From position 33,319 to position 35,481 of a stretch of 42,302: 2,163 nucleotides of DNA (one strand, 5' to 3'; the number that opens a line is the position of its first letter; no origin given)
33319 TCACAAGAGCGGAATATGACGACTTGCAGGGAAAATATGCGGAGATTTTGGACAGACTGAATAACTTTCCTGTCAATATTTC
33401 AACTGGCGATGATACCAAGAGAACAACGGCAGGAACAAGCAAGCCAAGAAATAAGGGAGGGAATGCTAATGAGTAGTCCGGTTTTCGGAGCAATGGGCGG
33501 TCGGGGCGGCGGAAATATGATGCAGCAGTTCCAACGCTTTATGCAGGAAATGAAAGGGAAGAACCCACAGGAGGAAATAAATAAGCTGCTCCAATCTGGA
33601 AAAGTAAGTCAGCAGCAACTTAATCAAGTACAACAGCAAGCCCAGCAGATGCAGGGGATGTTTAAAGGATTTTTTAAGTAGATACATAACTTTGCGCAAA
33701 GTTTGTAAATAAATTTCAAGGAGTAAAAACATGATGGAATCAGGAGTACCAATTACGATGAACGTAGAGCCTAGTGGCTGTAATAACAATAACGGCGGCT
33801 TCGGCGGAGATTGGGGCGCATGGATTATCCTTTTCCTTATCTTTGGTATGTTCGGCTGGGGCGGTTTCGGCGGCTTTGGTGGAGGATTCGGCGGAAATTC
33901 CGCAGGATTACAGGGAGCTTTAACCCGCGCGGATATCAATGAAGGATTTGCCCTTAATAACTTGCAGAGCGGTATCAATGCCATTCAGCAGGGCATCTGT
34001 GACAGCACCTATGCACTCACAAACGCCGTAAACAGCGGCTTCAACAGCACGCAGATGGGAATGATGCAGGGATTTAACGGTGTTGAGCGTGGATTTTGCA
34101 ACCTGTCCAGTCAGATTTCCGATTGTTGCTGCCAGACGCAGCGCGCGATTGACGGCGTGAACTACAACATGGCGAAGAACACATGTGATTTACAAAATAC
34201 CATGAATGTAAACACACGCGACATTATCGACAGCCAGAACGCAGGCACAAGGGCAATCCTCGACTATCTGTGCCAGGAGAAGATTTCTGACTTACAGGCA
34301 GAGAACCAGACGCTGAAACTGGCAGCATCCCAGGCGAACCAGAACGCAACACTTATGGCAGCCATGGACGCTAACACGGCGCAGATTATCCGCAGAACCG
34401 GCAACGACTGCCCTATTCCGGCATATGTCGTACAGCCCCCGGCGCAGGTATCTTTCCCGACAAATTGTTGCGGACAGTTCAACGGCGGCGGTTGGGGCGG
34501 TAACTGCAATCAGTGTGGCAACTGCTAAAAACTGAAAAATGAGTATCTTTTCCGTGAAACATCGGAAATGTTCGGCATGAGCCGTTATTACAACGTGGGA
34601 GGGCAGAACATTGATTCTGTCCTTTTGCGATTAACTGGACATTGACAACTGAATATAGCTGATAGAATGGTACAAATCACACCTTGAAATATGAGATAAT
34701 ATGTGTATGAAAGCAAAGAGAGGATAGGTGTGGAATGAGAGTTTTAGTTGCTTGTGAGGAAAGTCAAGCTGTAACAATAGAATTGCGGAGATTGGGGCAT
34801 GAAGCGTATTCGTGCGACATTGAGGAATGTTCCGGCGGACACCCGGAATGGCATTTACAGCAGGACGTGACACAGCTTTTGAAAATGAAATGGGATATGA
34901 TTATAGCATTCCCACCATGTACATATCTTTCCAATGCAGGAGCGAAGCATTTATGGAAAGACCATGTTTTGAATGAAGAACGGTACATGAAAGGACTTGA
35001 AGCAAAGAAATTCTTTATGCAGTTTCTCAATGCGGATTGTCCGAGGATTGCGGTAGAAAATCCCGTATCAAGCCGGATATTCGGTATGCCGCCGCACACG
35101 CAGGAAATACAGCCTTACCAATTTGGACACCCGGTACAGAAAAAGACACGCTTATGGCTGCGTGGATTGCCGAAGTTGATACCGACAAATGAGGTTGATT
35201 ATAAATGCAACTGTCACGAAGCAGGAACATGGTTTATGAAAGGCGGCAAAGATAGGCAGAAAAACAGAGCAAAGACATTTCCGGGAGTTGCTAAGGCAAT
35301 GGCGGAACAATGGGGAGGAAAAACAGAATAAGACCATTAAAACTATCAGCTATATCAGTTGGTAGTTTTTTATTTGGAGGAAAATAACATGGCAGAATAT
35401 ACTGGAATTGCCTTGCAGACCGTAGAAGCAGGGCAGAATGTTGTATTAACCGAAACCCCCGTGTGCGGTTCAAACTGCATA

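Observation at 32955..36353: Cluster of low-complexity, spore-surface-like or condensate-like proteins expressed from late promoters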

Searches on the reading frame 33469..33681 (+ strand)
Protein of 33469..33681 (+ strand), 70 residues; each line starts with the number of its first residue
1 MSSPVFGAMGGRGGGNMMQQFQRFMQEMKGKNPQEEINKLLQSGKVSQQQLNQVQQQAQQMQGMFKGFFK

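Call 4: search_protein_families(library=pfam, proteins=[window:33469-33681:+], max_evalue=1)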
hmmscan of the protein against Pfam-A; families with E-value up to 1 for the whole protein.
window:33469-33681:+ (70 aa): 4 families
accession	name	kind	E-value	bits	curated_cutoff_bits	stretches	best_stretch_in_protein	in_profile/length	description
PF14584.11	DUF4446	-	0.016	15.7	27.4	1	16-66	26-76/150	Protein of unknown function (DUF4446)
PF14536.11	DUF4441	-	0.064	13.9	24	1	16-61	6-46/116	Domain of unknown function (DUF4441)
PF01858.22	RB_A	-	0.078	13.3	25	1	17-66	6-55/196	Retinoblastoma-associated protein A domain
PF09802.14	Sec66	-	0.17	11.8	22.1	1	28-64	84-120/180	Preprotein translocase subunit Sec66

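Call 5: search_protein_families(library=phrogs, proteins=[window:33469-33681:+], max_evalue=0.1)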
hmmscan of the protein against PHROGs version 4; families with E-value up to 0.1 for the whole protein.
window:33469-33681:+ (70 aa): 1 family
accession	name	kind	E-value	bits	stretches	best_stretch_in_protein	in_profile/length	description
phrog_22984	-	unknown function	3.4e-32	111.7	1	1-70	1-70/74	-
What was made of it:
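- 33469..33681 (+): B: 70 aa, Q/M-rich, basic (pI 10.3). phrog_22984, E 3e-32 (call 5).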

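Call 27: search_protein_families(library=ncbifam, proteins=[window:33469-33681:+], max_evalue=0.1)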
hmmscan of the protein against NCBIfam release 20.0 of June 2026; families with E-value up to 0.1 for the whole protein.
window:33469-33681:+ (70 aa): 0 families

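Call 47: search_protein_families(library=padloc, proteins=[window:33469-33681:+], max_evalue=0.1)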
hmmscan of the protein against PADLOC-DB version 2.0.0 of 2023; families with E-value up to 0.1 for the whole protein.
window:33469-33681:+ (70 aa): 1 family
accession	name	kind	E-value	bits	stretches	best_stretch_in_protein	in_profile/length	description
PDLC03776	RT_UG37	-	0.042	9.9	1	17-68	1-52/778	DRT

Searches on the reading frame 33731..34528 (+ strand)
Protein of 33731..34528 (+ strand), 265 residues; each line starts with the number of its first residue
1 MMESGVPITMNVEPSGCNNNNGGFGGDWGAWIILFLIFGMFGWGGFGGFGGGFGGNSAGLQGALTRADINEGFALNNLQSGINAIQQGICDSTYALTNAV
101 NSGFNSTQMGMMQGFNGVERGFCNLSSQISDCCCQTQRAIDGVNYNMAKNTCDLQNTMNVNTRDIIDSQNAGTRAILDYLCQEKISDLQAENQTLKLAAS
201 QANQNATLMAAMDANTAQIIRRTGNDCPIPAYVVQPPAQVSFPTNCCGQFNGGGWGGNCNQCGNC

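Call 4: search_protein_families(library=pfam, proteins=[window:33731-34528:+], max_evalue=1)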
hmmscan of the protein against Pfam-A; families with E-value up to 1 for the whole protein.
window:33731-34528:+ (265 aa): 2 families
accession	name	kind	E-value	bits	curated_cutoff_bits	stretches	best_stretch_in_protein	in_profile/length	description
PF15349.11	DCA16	-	0.054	13.5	27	1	198-249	131-181/216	DDB1- and CUL4-associated factor 16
PF00683.22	TB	-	0.24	11.7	22.2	1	245-262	15-32/44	TB domain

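Call 5: search_protein_families(library=phrogs, proteins=[window:33731-34528:+], max_evalue=0.1)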
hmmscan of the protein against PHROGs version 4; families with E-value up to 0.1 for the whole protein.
window:33731-34528:+ (265 aa): 1 family
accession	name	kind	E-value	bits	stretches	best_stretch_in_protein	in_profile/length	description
phrog_16490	-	unknown function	1.2e-97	328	1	1-265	3-278/286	-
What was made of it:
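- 33731..34528 (+): C: 265 aa. Short acidic N-tail, one hydrophobic helix flanked by GGFGG runs, a long N/Q-rich region with an invariant CCC, and a Cys/Gly-rich C-terminal tail. phrog_16490, E 1e-97 (call 5).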

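Call 27: search_protein_families(library=ncbifam, proteins=[window:33731-34528:+], max_evalue=0.1)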
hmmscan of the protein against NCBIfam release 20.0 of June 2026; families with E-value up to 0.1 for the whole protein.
window:33731-34528:+ (265 aa): 0 families

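Call 35: find_homologous_proteins(query=window:33731-34528:+, max_evalue=0.001)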
Query window:33731-34528:+ (265 aa): 7990 proteins with E <= 0.001 among 8000 candidates; the best 120 are listed.
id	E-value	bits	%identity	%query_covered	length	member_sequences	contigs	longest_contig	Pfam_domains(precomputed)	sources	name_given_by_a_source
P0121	1.0e-173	594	98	100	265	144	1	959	-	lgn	-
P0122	3.4e-168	576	97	100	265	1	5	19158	-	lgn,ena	-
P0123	1.0e-166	571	95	100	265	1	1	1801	-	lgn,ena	-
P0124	1.9e-165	567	94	100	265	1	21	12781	-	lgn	-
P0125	5.0e-165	566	92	100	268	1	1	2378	-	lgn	-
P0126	1.9e-164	564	94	94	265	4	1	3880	-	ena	-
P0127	3.6e-164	563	96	94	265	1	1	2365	-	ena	-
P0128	7.7e-164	562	95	94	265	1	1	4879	-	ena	-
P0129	6.8e-163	559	94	100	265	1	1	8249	-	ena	-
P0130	3.0e-162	557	94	94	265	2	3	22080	-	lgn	-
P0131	6.4e-162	556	93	94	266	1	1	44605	-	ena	-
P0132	1.6e-160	551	94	97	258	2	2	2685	-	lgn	-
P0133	1.3e-159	548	92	100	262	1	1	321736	-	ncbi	-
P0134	8.7e-159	545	91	100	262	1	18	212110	-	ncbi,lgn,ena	-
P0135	7.7e-154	529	92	97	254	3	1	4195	-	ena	-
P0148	8.3e-143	493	81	94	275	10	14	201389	-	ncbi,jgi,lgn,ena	-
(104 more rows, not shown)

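Call 47: search_protein_families(library=padloc, proteins=[window:33731-34528:+], max_evalue=0.1)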
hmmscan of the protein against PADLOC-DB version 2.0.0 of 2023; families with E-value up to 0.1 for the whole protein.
window:33731-34528:+ (265 aa): 0 families

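Call 51: search_solved_structures(query=A6, max_evalue=10, show_alignments=2)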
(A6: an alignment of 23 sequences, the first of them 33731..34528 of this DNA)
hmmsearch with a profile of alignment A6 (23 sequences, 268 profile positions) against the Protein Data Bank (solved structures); distinct sequences matched with E-value up to 10: 11.
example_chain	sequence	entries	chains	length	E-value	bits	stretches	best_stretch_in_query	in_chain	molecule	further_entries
5oym_H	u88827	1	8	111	0.29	13.6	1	44-95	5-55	PC4 and SFRS1-interacting protein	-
5e5w_B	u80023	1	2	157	0.5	12.8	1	32-121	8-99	Hemagglutinin-esterase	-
5e64_B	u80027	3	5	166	0.58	12.6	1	32-121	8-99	Hemagglutinin-esterase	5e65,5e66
4p3z_A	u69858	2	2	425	0.72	12.2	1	41-90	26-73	CopN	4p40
2q0x_A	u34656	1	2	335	1.1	11.7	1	157-223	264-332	Uncharacterized protein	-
4fmw_A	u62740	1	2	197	1.2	11.5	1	121-166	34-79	RNA (guanine-9-)-methyltransferase domain-containing protein 2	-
6ww7_I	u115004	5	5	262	1.7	11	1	18-61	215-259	ER membrane protein complex subunit 10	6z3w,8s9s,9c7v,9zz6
7ado_I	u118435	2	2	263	1.7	11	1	18-61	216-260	ER membrane protein complex subunit 10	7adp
8sde_A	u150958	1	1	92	2.8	10.3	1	165-210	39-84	Tripartite motif-containing protein 29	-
9e2g_4E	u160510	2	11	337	3.2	10.1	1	97-150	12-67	PON4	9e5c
9yop_A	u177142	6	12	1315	5.3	9.4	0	79-200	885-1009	Myosin-7,General control transcription factor GCN4,Enhanced Green fluorescent protein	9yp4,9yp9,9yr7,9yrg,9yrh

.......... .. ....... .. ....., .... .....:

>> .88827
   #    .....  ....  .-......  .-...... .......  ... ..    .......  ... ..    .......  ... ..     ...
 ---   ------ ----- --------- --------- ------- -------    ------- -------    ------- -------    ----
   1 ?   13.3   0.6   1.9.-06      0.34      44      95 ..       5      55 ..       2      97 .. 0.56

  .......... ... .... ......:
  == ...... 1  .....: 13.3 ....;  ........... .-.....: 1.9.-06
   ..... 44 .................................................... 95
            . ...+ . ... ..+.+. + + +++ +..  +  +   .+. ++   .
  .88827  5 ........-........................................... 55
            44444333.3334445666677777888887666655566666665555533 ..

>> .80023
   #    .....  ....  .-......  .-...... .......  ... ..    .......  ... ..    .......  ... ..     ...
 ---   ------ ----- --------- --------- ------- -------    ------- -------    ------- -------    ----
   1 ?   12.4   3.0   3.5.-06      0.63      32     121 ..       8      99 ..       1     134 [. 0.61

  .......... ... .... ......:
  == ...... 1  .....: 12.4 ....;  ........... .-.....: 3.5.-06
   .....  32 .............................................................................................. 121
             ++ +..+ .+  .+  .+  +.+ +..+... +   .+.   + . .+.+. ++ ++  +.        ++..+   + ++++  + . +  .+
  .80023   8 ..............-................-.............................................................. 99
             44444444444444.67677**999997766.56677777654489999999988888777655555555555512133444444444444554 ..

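Call 68: find_encoding_contigs(protein=P0148, flank=10000, max_places=3)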
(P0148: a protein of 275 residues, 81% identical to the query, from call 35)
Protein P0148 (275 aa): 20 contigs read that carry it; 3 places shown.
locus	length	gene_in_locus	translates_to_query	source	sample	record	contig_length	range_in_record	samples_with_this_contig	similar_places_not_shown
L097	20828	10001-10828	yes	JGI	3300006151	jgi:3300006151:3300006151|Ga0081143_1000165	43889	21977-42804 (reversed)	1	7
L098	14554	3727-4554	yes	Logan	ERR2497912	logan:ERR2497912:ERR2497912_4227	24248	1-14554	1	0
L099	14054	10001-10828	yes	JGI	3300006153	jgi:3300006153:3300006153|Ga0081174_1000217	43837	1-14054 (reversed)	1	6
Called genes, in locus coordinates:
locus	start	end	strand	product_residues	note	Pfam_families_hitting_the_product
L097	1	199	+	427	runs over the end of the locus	?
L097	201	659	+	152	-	-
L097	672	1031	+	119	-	-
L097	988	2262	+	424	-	PF03237:Terminase_6N (faint), PF04466:Terminase_3, PF17288:Terminase_3C (faint)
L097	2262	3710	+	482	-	-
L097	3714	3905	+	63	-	-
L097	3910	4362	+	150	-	PF11114:Minor_capsid_2 (faint)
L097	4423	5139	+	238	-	PF01555:N6_N4_Mtase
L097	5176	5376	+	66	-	-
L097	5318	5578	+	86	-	-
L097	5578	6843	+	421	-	PF06152:Phage_min_cap2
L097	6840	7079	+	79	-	-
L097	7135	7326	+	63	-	-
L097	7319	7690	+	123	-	-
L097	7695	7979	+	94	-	-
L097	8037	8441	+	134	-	-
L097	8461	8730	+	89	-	-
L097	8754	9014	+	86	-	-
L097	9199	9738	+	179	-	-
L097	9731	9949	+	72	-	-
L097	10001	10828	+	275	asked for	-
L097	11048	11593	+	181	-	-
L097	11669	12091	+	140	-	-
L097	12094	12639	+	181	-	-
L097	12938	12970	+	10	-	-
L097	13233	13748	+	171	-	PF07463:NUMOD4 (weak), PF13392:HNH_3 (weak)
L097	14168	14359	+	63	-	-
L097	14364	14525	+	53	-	PF14205:Cys_rich_KTR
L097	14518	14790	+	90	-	-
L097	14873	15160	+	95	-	-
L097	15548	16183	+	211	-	PF06810:Phage_scaffold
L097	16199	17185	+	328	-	-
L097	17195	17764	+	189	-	-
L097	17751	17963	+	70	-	-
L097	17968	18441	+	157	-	-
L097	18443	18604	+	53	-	-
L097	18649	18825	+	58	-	-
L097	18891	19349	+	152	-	-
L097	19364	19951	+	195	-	-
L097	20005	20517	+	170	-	PF20378:DUF6673 (weak)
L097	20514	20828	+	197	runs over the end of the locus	PF06854:Phage_Gp15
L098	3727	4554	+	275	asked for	-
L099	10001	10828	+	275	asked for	-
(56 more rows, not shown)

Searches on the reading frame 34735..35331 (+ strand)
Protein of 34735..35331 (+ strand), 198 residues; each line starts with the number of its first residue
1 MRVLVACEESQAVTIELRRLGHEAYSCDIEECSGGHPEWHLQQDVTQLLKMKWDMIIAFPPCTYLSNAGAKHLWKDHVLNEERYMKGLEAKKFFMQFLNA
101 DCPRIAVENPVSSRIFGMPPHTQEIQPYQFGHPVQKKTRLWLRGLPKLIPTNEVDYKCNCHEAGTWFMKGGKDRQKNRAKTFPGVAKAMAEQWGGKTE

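Call 4: search_protein_families(library=pfam, proteins=[window:34735-35331:+], max_evalue=1)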
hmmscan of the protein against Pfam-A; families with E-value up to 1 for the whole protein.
window:34735-35331:+ (198 aa): 1 family
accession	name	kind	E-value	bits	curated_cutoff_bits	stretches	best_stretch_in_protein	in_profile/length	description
PF00145.23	DNA_methylase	-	0.21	11.4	22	1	45-75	55-84/324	C-5 cytosine-specific DNA methylase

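Call 5: search_protein_families(library=phrogs, proteins=[window:34735-35331:+], max_evalue=0.1)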
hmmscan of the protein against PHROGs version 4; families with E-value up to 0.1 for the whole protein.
window:34735-35331:+ (198 aa): 3 families
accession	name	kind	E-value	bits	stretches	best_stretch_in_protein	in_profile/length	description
phrog_757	-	other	8.7e-57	193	1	1-196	15-221/247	DNA methyltransferase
phrog_27471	-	unknown function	1.2e-25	90.5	1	100-194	3-93/93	-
phrog_363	-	other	0.0073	16.5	1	15-71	68-134/327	DNA methyltransferase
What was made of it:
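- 34668..35369 (+): Inserted cargo: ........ promoter-like motif (34668-34675), DNA methyltransferase gene (34735-35331) and hairpin plus T-run (35339-35369). Not part of the cassette. phrog_757, E 9e-57 (call 5).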

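Call 93: search_protein_families(library=ncbifam, proteins=[window:34735-35331:+], max_evalue=0.01)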
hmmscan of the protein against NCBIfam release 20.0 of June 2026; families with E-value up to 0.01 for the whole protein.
window:34735-35331:+ (198 aa): 0 families
